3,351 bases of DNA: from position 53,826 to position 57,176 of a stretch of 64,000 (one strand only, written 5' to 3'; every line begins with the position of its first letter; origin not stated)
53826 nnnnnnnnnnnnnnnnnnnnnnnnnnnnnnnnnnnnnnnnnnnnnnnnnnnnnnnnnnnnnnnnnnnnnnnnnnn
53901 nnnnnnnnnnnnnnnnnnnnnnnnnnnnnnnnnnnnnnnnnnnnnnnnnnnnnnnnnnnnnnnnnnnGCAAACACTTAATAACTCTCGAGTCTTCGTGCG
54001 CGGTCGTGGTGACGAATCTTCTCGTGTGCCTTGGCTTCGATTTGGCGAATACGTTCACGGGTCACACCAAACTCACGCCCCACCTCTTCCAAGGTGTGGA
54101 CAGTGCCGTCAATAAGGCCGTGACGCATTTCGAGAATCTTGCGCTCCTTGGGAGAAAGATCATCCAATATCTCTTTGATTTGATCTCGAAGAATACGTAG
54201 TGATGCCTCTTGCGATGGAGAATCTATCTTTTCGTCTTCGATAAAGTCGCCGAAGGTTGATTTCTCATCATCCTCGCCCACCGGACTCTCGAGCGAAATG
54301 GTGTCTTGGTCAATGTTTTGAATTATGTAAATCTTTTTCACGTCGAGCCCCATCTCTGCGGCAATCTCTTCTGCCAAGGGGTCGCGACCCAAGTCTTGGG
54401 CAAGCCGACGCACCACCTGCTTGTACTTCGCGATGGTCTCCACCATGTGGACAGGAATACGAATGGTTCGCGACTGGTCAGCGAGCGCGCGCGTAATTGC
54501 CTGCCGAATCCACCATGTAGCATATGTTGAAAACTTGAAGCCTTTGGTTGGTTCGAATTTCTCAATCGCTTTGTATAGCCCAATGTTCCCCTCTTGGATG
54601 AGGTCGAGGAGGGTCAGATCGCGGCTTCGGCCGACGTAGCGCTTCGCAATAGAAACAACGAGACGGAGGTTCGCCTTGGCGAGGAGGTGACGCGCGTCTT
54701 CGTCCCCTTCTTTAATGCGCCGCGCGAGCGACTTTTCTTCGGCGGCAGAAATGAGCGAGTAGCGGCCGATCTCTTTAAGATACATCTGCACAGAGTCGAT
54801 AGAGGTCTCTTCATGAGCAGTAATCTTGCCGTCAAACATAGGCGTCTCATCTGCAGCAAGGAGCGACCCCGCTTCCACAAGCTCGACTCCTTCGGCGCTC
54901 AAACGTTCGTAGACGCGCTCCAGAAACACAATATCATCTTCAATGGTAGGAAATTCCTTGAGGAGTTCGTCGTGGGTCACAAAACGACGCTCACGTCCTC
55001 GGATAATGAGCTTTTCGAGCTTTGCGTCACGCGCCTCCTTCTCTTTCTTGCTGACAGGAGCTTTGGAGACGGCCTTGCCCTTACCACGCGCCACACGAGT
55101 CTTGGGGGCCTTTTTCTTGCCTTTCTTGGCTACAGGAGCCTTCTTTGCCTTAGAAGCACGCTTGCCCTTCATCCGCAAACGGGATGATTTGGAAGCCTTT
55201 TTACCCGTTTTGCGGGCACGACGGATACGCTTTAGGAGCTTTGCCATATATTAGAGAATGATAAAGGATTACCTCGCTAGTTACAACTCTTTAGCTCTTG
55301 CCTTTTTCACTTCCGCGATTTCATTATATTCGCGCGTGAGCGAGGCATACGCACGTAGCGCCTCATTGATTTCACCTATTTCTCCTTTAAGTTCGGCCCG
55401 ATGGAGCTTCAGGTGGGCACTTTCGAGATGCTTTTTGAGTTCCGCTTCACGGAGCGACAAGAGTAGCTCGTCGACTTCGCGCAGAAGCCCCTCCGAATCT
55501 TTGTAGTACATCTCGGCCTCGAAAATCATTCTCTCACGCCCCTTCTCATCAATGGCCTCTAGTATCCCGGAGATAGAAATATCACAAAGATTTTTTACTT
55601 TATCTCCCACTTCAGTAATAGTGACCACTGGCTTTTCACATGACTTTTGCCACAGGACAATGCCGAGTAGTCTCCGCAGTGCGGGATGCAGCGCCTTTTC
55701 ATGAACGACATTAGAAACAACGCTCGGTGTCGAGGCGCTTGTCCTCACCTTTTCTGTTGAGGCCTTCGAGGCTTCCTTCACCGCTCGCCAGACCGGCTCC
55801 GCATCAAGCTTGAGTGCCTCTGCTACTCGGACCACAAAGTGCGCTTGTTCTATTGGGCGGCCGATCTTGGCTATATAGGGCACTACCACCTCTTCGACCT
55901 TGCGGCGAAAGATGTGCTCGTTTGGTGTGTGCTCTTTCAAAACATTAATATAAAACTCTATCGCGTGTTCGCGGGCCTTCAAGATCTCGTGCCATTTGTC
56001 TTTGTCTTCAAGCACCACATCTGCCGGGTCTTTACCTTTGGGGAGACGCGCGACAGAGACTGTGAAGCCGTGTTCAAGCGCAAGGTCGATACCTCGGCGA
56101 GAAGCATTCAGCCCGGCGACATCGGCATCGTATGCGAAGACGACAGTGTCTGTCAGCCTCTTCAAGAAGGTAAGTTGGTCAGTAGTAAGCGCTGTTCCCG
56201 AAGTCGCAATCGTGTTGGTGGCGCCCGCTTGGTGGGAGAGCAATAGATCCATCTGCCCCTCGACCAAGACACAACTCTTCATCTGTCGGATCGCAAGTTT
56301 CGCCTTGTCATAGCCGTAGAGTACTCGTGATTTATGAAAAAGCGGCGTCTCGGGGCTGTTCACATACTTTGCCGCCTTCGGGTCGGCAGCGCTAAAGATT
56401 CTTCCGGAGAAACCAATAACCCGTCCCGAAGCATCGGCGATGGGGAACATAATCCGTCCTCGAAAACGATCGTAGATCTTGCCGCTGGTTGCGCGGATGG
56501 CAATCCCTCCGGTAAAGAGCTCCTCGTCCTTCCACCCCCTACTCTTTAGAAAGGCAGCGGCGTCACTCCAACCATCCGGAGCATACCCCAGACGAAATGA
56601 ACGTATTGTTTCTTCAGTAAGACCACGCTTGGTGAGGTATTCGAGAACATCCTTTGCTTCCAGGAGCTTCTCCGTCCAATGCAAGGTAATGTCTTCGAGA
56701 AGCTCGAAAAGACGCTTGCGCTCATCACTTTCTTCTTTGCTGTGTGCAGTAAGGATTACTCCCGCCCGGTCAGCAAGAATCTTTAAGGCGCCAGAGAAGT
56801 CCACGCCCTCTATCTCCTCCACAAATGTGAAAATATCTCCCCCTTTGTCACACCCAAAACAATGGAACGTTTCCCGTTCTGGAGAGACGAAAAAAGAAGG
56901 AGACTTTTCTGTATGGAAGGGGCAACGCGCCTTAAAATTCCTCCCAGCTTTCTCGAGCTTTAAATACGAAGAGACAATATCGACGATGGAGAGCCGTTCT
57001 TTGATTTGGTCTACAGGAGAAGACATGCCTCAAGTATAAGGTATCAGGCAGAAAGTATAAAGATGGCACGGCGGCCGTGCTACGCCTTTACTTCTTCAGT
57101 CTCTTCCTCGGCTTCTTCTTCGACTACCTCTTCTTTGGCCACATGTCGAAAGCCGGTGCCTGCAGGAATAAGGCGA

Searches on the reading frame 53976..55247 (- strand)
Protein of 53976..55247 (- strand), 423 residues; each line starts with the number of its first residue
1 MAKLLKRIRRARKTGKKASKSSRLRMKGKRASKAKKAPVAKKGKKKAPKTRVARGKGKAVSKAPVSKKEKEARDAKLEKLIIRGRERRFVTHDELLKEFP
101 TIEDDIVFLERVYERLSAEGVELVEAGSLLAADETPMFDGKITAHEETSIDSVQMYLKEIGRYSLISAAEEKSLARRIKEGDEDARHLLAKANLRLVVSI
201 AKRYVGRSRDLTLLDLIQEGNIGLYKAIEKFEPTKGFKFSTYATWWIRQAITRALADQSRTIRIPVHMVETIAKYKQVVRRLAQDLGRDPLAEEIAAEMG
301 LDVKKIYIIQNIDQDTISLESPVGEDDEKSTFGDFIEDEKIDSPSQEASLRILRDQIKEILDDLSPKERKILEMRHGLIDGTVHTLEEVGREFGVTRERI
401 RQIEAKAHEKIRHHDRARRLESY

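Call 9: search_protein_families(library=pfam, proteins=[window:53976-55247:-], max_evalue=0.01)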
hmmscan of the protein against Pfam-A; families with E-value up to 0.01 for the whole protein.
window:53976-55247:- (423 aa): 6 families
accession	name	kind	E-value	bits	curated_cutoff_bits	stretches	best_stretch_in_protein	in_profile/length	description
PF04542.20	Sigma70_r2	-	4.6e-24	84.5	24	1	189-261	1-71/71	Sigma-70 region 2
PF04539.22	Sigma70_r3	-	2.3e-19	69.7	25.3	1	270-346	1-76/78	Sigma-70 region 3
PF00140.25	Sigma70_r1_2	-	1.3e-15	57.5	22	1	151-183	1-33/34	Sigma-70 factor, region 1.2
PF04545.22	Sigma70_r4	-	1.8e-15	56.6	24.1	1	361-413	2-50/50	Sigma-70, region 4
PF03979.19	Sigma70_r1_1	-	2.1e-08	34.4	22.5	1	72-135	2-63/81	Sigma-70 factor, region 1.1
PF13518.12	HTH_28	-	0.002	18.6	25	0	384-406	13-35/52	Helix-turn-helix domain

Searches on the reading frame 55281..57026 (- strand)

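Call 9: search_protein_families(library=pfam, proteins=[window:55281-57026:-], max_evalue=0.01)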
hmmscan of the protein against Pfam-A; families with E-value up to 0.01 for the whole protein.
window:55281-57026:- (581 aa): 6 families
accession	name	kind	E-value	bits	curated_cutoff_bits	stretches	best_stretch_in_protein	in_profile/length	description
PF08275.17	DNAG_N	-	2.2e-41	141.4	26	1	124-243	11-128/128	DNA primase catalytic core, N-terminal domain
PF01807.25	Zn_ribbon_DnaG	-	1.5e-33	114.9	24.9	1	4-93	5-94/98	CHC2 zinc finger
PF13155.12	Toprim_2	-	4e-19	69.2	22.1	1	253-337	1-87/88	Toprim-like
PF13662.12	Toprim_4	-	8.9e-13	48.7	25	1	253-326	4-84/85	Toprim domain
PF01751.28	Toprim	-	3.3e-09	37.2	23.1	1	253-327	3-95/96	Toprim domain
PF13362.12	Toprim_3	-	0.00045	21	27.2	1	253-339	3-90/95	Toprim domain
